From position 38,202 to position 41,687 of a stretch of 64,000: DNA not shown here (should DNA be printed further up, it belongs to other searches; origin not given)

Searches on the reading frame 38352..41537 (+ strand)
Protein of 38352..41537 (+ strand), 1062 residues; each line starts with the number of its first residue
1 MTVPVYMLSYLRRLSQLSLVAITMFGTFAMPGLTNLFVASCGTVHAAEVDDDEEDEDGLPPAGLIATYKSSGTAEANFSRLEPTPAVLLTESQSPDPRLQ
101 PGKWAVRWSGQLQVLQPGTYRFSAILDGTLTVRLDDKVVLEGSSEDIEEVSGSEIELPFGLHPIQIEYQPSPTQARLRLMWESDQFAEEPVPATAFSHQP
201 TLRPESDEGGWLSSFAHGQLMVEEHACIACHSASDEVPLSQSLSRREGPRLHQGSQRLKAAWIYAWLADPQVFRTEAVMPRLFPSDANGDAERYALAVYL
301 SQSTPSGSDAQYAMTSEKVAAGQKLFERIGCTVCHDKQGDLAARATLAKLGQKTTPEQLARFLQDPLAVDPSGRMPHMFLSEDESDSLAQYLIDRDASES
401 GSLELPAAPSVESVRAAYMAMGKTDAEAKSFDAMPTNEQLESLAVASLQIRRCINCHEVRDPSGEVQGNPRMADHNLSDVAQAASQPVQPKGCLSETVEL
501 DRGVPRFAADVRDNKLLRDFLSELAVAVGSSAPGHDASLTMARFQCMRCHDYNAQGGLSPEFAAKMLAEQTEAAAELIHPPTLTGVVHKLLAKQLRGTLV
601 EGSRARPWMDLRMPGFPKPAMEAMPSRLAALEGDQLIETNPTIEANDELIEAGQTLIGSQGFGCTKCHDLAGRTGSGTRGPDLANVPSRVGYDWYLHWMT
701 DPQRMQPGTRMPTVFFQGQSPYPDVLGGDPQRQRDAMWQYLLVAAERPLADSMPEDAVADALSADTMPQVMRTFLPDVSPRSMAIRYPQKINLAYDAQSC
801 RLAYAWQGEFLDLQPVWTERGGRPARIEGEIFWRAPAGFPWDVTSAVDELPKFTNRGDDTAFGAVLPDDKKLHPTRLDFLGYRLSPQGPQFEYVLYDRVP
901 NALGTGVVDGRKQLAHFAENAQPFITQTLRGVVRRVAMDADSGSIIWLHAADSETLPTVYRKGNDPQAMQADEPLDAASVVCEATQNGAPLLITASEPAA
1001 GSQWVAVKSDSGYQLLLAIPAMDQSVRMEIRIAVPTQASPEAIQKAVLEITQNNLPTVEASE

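Call 77: search_protein_families(library=pfam, proteins=[window:38352-41537:+], max_evalue=0.001)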
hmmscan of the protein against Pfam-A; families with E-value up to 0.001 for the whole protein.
window:38352-41537:+ (1062 aa): 7 families
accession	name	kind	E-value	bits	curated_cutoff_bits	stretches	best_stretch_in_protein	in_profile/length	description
PF00034.26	Cytochrom_C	-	4.3e-18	66.8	21.3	0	319-392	1-86/90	Cytochrome c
PF13442.11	Cytochrome_CBB3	-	2.7e-13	50.5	27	1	318-392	2-68/68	Cytochrome C oxidase, cbb3-type, subunit III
PF02433.20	FixO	-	3.7e-08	33.6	29.6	1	675-715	98-138/219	Cytochrome C oxidase, mono-heme subunit/FixO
PF07691.17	PA14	-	9.4e-08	32.4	24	1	92-193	34-145/147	PA14 domain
PF14522.11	Cytochrome_C7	-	7.8e-06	26.1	24.8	0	320-339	39-52/67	Cytochrome c7 and related cytochrome c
PF20601.3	DUF6797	-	0.00019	22.6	24.9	1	794-893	2-87/96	Domain of unknown function (DUF6797)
PF22113.1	Mtrc-MtrF_II-IV_dom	-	0.00083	19.4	30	0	428-465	98-135/176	Outer membrane cytochrome MtrC/MtrF-like, domains II/IV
